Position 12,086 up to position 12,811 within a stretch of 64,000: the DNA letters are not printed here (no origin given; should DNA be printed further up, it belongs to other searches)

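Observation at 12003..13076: Tandem, translationally coupled stand-alone TIR-domain genes in an AT-rich islet: candidate minimal TIR-based defence or NADase module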

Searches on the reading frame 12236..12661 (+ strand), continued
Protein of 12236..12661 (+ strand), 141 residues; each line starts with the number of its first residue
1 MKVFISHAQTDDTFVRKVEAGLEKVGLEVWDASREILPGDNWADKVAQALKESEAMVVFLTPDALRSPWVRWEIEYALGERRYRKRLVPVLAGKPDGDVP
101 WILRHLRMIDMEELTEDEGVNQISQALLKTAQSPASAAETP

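Call 14: find_encoding_contigs(protein=P0013, flank=8000, max_places=3)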
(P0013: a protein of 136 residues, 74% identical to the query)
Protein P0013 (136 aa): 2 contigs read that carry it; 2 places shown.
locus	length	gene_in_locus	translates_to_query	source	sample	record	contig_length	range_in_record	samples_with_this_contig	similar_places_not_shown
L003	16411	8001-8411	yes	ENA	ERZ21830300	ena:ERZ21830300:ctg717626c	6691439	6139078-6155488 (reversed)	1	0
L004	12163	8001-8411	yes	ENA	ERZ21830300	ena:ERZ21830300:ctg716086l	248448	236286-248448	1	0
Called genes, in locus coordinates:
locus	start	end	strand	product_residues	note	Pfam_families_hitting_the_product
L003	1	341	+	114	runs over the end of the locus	PF02452:PemK_toxin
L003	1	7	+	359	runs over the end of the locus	-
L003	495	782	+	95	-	-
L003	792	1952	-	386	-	PF00174:Oxidored_molyb, PF03404:Mo-co_dimer (weak)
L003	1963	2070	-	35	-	-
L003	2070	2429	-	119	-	PF10387:DUF2442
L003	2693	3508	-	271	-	-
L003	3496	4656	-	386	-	PF13439:Glyco_transf_4, PF13579:Glyco_trans_4_4, PF00534:Glycos_transf_1, PF13692:Glyco_trans_1_4, PF13524:Glyco_trans_1_2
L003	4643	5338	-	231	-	PF08889:WbqC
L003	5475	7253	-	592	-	PF12161:HsdM_N, PF02384:N6_Mtase, PF01170:UPF0020 (weak), PF07669:Eco57I (weak)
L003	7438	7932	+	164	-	PF24838:8xMP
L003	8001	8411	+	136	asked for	PF01582:TIR, PF08937:ThsB_TIR, PF10137:CAP12-PCTIR_TIR (weak), PF13676:TIR_2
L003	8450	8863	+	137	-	PF01582:TIR (weak), PF13676:TIR_2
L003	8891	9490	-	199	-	PF01420:Methylase_S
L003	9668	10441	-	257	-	PF12686:DUF3800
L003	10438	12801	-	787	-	PF00270:DEAD, PF04851:ResIII, PF18766:SWI2_SNF2, PF00271:Helicase_C (weak), PF08463:EcoEI_R_C (weak)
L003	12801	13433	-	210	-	PF02585:PIG-L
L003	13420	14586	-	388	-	PF01041:DegT_DnrJ_EryC1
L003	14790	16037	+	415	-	PF04551:GcpE, PF26540:GcpE_C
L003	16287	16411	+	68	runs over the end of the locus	PF15919:HicB_lk_antitox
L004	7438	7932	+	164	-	PF24838:8xMP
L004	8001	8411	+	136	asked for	PF01582:TIR, PF08937:ThsB_TIR, PF10137:CAP12-PCTIR_TIR (weak), PF13676:TIR_2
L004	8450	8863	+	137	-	PF01582:TIR (weak), PF13676:TIR_2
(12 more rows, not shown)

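Call 15: find_encoding_contigs(protein=P0053, flank=8000, max_places=3)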
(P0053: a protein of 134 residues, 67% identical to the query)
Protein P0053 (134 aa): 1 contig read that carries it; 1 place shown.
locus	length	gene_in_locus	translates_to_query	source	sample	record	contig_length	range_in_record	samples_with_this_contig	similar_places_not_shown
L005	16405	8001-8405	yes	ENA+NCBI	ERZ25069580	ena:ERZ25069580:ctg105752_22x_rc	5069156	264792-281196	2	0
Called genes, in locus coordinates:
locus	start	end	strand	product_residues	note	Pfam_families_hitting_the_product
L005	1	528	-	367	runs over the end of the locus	PF00296:Bac_luciferase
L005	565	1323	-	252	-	PF00106:adh_short, PF08659:KR, PF23441:SDR (weak), PF13561:adh_short_C2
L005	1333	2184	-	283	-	PF05721:PhyH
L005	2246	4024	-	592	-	PF07992:Pyr_redox_2 (faint), PF00743:FMO-like (weak), PF13450:NAD_binding_8 (weak), PF13738:Pyr_redox_3 (weak)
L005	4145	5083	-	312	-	PF11136:DUF2889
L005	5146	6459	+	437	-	PF07044:DUF1329, PF17131:TP_0789-like (weak)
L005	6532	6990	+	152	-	PF00903:Glyoxalase, PF13669:Glyoxalase_4 (weak)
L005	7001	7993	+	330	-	PF00296:Bac_luciferase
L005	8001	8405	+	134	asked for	PF01582:TIR, PF08937:ThsB_TIR (weak), PF13676:TIR_2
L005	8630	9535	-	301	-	PF14338:Mrr_N, PF04471:Mrr_cat, PF22722:NA-iREase1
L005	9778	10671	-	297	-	PF22632:BphC_D1, PF00903:Glyoxalase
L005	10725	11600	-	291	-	PF01557:FAA_hydrolase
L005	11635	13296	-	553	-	PF11794:HpaB_N, PF03241:HpaB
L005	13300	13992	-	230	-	PF00903:Glyoxalase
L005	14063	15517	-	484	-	PF04909:Amidohydro_2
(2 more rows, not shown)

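Call 19: search_protein_families(library=pfam, proteins=[L003:7438-7932:+, L001:8713-9144:-, L001:9196-9417:+, L001:9414-9797:+, L003:9668-10441:-], max_evalue=0.01)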
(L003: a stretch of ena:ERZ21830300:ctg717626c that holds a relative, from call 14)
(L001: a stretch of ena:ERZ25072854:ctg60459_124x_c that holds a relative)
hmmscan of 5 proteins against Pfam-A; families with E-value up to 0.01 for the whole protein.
L003:7438-7932:+ (164 aa): 1 family
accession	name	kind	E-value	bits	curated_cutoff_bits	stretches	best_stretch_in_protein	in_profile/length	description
PF24838.2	8xMP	-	1.1e-39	135.8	30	1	25-160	1-134/136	Octameric membrane protein family (8xMP)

L001:8713-9144:- (143 aa): 1 family
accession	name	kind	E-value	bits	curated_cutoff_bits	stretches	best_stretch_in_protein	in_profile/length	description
PF14559.12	TPR_19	-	0.0025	18.6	25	1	10-43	24-57/68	Tetratricopeptide repeat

L001:9196-9417:+ (73 aa): 0 families

L001:9414-9797:+ (127 aa): 0 families

L003:9668-10441:- (257 aa): 1 family
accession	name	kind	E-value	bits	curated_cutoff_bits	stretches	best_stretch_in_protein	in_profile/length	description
PF12686.12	DUF3800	-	4e-14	54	21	1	6-213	2-145/149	Protein of unknown function (DUF3800)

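Call 22: search_protein_families(library=padloc, proteins=[L003:7438-7932:+, L003:8001-8411:+, L003:8450-8863:+], max_evalue=0.01)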
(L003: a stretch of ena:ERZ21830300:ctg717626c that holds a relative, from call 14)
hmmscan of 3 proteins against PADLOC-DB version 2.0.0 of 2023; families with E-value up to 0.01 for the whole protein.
L003:7438-7932:+ (164 aa): 0 families

L003:8001-8411:+ (136 aa): 27 families (the best 25 are shown)
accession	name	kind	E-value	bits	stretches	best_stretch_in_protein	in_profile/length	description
PDLC02012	SAVED5--SAVED_TIR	-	5.8e-15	53.3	1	2-103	15-114/404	-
PDLC02403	Aga_TIR-PNTD1-PNTD2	-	3.8e-11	40.7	1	2-117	4-118/443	Class I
PDLC02421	Aga_TIR-PNTD1-PNTD2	-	1.1e-10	39.3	1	2-79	5-84/430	Class I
PDLC05062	PDC-S66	-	1.2e-10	39.4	1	3-75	151-224/282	-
PDLC00436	ThsB1|ThsB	-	1.4e-10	39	1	2-83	37-122/183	TIR-like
PDLC00419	ThsB1|ThsB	-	2.3e-09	35.3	1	2-87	29-118/165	TIR-like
PDLC00418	ThsB1|ThsB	-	2.5e-09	35.2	1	2-78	6-89/155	TIR-like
PDLC00423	ThsB1|ThsB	-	2.8e-07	28.4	1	2-87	37-126/190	TIR-like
PDLC00422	ThsB1|ThsB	-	4e-06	24.5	1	3-80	43-126/194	TIR-like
PDLC00417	ThsB1|ThsB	-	7.4e-06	23.7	1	3-83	169-250/303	TIR-like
PDLC00426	ThsB1|ThsB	-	1.1e-05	22.9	1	3-77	240-321/352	TIR-like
PDLC03015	TIR-NLR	-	1.5e-05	21.9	1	1-76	2-76/824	-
PDLC00434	ThsB1|ThsB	-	1.9e-05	21.9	1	2-77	140-216/396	TIR-like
PDLC03957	bSEFIR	-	2.8e-05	22.1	1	2-134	40-182/412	-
PDLC00425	ThsB1|ThsB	-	3e-05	21.3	1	3-110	254-362/389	TIR-like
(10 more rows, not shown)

L003:8450-8863:+ (137 aa): 17 families
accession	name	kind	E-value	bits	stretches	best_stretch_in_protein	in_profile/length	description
PDLC02421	Aga_TIR-PNTD1-PNTD2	-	3.6e-16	57.3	1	4-128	4-130/430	Class I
PDLC02403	Aga_TIR-PNTD1-PNTD2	-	7.5e-14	49.6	1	5-128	4-129/443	Class I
PDLC05062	PDC-S66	-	2.1e-13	48.4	1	5-93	150-240/282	-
PDLC02012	SAVED5--SAVED_TIR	-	1.8e-11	41.8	1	5-92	15-101/404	-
PDLC00436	ThsB1|ThsB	-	2.4e-08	31.7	1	4-81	36-117/183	TIR-like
PDLC00419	ThsB1|ThsB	-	1e-07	29.9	1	4-87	28-115/165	TIR-like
PDLC00417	ThsB1|ThsB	-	4.8e-07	27.6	1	5-91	168-256/303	TIR-like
PDLC03015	TIR-NLR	-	4.8e-07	26.9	1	6-80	4-77/824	-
PDLC00423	ThsB1|ThsB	-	1.9e-06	25.7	1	5-92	37-130/190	TIR-like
PDLC00420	ThsB1|ThsB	-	1.5e-05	22.3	1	8-104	6-107/319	TIR-like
PDLC00426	ThsB1|ThsB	-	3.9e-05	21.1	1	5-84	239-325/352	TIR-like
PDLC02416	Aga_REase-TIR-PNTD1-PNTD2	-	0.00028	17.7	1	6-127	158-275/572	Class I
PDLC00434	ThsB1|ThsB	-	0.00043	17.5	1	5-95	140-228/396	TIR-like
PDLC00422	ThsB1|ThsB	-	0.00048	17.7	1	5-93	42-136/194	TIR-like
PDLC00425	ThsB1|ThsB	-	0.0016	15.6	1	5-80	253-335/389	TIR-like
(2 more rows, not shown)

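Call 23: find_related_loci(query=A1, collection=genome_contigs, flank=8000)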
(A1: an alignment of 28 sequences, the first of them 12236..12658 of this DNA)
Query A1 (141 aa) in genome_contigs; peptide patterns used: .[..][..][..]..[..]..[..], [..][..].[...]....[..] (x = any residue, [..] = any of these).
101 stretches matched a pattern; 43 encode a relative of the query (tblastn E <= 1e-3); 43 distinct loci.
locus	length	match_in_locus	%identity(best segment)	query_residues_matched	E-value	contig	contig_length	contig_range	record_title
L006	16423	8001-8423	95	1-141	2e-89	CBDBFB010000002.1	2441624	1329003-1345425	MAG: uncultured Candidatus Binatia bacterium isolate 1f458a18-970d-4e2d-a946-a0f588cd1ee1 genome assembly, contig: conti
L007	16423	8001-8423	92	1-141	1e-86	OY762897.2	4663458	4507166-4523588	MAG: Candidatus Binatia bacterium isolate 08c4157d-86a7-49cc-8b26-f3076a3ae996 genome assembly, chromosome: 1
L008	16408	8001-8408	74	1-131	6e-62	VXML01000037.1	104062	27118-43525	MAG: Gemmatimonadetes bacterium isolate SB0661_bin_36 NODE_244_length_104062_cov_80.502649, whole genome shotgun sequenc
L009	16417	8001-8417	72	1-134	3e-61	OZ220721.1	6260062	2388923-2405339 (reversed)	MAG: Candidatus Latescibacterota bacterium isolate 1fb1e748-2903-4aab-acc2-5860c344c101 genome assembly, chromosome: 1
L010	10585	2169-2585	72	1-134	2e-60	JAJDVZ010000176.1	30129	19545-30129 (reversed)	MAG: Candidatus Latescibacterota bacterium isolate jk18x22bins.75 k141_615921, whole genome shotgun sequence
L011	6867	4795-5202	72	1-131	1e-59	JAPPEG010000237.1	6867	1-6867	MAG: Gemmatimonadota bacterium isolate IRC4_bin_45 NODE_5068_length_6867_cov_17.2186, whole genome shotgun sequence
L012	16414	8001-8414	66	1-134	5e-55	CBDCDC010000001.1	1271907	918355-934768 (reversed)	MAG: Candidatus Latescibacterota bacterium isolate a5674b02-4162-4bfe-8498-4cf7be1abab7 genome assembly, contig: contig_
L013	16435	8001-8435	63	1-138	5e-55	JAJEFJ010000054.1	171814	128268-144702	MAG: Candidatus Latescibacterota bacterium isolate p16x43bins.30 k141_985601, whole genome shotgun sequence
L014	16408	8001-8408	65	1-131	8e-53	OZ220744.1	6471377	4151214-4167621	MAG: Candidatus Poribacteria bacterium isolate 67f587a8-c379-43ee-8694-439c00dbce40 genome assembly, chromosome: 1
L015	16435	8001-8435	63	1-138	5e-53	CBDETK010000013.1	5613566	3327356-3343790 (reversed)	MAG: Candidatus Latescibacterota bacterium isolate f082a9f0-9724-465d-94e5-cd8c9e52f731 genome assembly, contig: contig_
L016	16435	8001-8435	64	1-138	7e-53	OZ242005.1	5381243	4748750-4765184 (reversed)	MAG: Candidatus Latescibacterota bacterium isolate 4361563e-baaa-404a-b280-629f4181b36f genome assembly, chromosome: 1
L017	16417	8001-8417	63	1-134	8e-52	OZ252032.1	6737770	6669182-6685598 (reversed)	MAG: Candidatus Poribacteria bacterium isolate aa3f26ad-70d9-470a-add4-ad97223fdacd genome assembly, chromosome: 1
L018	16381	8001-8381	66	1-125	2e-51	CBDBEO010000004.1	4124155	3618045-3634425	MAG: uncultured Candidatus Binatia bacterium isolate d69ef4bc-d7cd-432e-8a93-c2be756c76d7 genome assembly, contig: conti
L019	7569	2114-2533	62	1-136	3e-51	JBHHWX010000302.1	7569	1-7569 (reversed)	MAG: bacterium isolate D_3_bin.27 NODE_5229_length_7569_cov_6.414027, whole genome shotgun sequence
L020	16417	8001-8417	63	1-134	1e-50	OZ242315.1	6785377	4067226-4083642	MAG: Candidatus Poribacteria bacterium isolate 55818b94-eea9-47de-9476-a843df335cd7 genome assembly, chromosome: 1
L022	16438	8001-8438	60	1-138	7e-50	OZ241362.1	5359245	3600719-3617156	MAG: Candidatus Latescibacterota bacterium isolate 7df831f4-54e1-479f-8521-a5e6456f6651 genome assembly, chromosome: 1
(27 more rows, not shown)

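Call 34: find_encoding_contigs(protein=P0010, flank=6000, max_places=3)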
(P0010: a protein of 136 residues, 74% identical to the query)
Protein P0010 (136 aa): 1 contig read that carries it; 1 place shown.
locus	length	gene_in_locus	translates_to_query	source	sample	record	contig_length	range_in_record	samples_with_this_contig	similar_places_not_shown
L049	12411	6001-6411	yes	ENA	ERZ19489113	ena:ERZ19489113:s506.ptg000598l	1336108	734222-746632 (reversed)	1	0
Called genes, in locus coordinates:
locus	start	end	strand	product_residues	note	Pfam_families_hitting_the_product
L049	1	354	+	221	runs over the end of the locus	PF01325:Fe_dep_repress, PF02742:Fe_dep_repr_C, PF04023:FeoA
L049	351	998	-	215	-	PF02190:LON_substr_bdg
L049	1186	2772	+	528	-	PF14284:PcfJ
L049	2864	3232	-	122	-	PF12844:HTH_19 (weak), PF13560:HTH_31, PF01381:HTH_3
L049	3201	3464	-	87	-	-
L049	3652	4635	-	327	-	PF02384:N6_Mtase, PF07669:Eco57I (weak)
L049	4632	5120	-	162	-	PF12161:HsdM_N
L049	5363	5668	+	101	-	PF01381:HTH_3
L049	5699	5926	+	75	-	-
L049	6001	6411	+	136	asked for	PF01582:TIR (weak), PF08937:ThsB_TIR (weak), PF10137:CAP12-PCTIR_TIR (weak), PF13676:TIR_2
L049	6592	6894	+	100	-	PF01844:HNH, PF14279:HNH_5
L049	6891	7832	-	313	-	PF00701:DHDPS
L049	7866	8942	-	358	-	PF01266:DAO, PF13450:NAD_binding_8 (faint)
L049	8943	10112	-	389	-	PF00701:DHDPS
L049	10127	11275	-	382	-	PF00936:BMC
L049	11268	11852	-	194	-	PF00936:BMC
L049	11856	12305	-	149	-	-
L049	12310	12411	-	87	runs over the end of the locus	PF00936:BMC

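Call 35: find_encoding_contigs(protein=P0032, flank=6000, max_places=3)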
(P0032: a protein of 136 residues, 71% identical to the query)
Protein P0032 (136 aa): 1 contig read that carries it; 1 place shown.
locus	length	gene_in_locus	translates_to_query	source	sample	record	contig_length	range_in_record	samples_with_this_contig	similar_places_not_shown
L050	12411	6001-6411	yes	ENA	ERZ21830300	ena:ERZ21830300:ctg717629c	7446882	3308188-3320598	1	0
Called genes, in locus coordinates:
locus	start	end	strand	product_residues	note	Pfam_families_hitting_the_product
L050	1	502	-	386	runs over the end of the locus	PF00174:Oxidored_molyb, PF03404:Mo-co_dimer (weak)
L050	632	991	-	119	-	PF10387:DUF2442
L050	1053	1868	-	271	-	-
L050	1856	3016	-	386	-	PF13439:Glyco_transf_4, PF13579:Glyco_trans_4_4, PF00534:Glycos_transf_1, PF13692:Glyco_trans_1_4, PF13524:Glyco_trans_1_2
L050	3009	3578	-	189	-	PF08889:WbqC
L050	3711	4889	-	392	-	PF12161:HsdM_N, PF02384:N6_Mtase, PF01170:UPF0020 (weak), PF07669:Eco57I (weak)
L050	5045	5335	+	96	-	PF05015:HigB-like_toxin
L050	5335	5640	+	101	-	PF01381:HTH_3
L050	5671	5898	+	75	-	-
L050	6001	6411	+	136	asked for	PF01582:TIR (weak), PF08937:ThsB_TIR, PF10137:CAP12-PCTIR_TIR (weak), PF13676:TIR_2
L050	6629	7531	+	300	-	PF20320:DUF6615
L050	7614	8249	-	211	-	PF01420:Methylase_S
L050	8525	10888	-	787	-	PF00270:DEAD, PF04851:ResIII, PF18766:SWI2_SNF2, PF00271:Helicase_C (weak), PF08463:EcoEI_R_C (weak)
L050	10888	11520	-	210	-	PF02585:PIG-L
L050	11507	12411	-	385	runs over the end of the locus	PF01041:DegT_DnrJ_EryC1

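Call 36: find_encoding_contigs(protein=P0068, flank=6000, max_places=3)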
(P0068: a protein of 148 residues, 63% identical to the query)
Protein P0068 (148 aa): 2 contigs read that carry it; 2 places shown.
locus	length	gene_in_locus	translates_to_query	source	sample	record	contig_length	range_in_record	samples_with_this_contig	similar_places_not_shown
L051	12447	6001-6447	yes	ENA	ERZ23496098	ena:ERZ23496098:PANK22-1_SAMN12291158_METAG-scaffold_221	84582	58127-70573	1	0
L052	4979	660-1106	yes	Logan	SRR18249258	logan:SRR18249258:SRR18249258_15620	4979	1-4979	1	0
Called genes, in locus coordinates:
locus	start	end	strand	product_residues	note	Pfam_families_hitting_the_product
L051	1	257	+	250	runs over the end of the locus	PF01551:Peptidase_M23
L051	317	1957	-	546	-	PF00118:Cpn60_TCP1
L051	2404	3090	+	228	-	PF21948:LplA-B_cat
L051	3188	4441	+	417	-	PF00180:Iso_dh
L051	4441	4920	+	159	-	PF01967:MoaC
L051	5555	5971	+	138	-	PF08937:ThsB_TIR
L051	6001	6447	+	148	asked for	PF01582:TIR (weak), PF08937:ThsB_TIR, PF10137:CAP12-PCTIR_TIR (weak), PF13676:TIR_2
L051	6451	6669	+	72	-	-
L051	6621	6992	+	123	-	PF01844:HNH, PF14279:HNH_5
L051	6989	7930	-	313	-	PF00701:DHDPS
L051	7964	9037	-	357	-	PF01266:DAO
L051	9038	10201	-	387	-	PF00701:DHDPS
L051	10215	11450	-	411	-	PF00936:BMC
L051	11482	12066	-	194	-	PF00936:BMC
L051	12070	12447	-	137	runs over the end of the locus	-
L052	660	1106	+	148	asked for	PF01582:TIR (weak), PF08937:ThsB_TIR, PF10137:CAP12-PCTIR_TIR (weak), PF13676:TIR_2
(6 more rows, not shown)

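Call 54: find_related_loci(query=A1, collection=viral_contigs, flank=8000)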
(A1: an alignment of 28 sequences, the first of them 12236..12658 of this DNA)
Query A1 (141 aa) in viral_contigs; peptide patterns used: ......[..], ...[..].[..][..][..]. (x = any residue, [..] = any of these).
93 stretches matched a pattern; 1 encode a relative of the query (tblastn E <= 1e-3); 1 distinct loci.
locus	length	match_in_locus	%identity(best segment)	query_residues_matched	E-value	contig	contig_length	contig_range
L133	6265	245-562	26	1-102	6e-6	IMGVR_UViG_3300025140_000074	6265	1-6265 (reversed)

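Call 61: predict_structure(alignment_id=A1)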
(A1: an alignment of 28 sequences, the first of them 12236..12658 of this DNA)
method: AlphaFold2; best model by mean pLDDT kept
length: 141 residues; sequences in the alignment: 28
mean_pLDDT: 82.7   pTM: 0.77
mean pLDDT of the five models: 82.7, 81.5, 80.9, 79.3, 78.4
residues with pLDDT >= 90: 34; 70-90: 97; 50-70: 2; < 50: 8
segments of 3 or more residues with pLDDT < 50: 134-141
pLDDT, mean of each block of 10 residues (from residue 1): 85 87 91 83 87 90 83 85 84 77 82 87 89 51 47
secondary structure, 60 per line:
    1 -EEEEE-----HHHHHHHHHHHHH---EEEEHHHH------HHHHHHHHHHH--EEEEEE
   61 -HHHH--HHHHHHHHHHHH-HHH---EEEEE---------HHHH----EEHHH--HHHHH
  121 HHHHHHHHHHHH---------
elements in order: E2-6 H12-24 E28-31 H32-35 H42-52 E55-60 H62-65 H68-79 E87-91 H101-104 H116-132
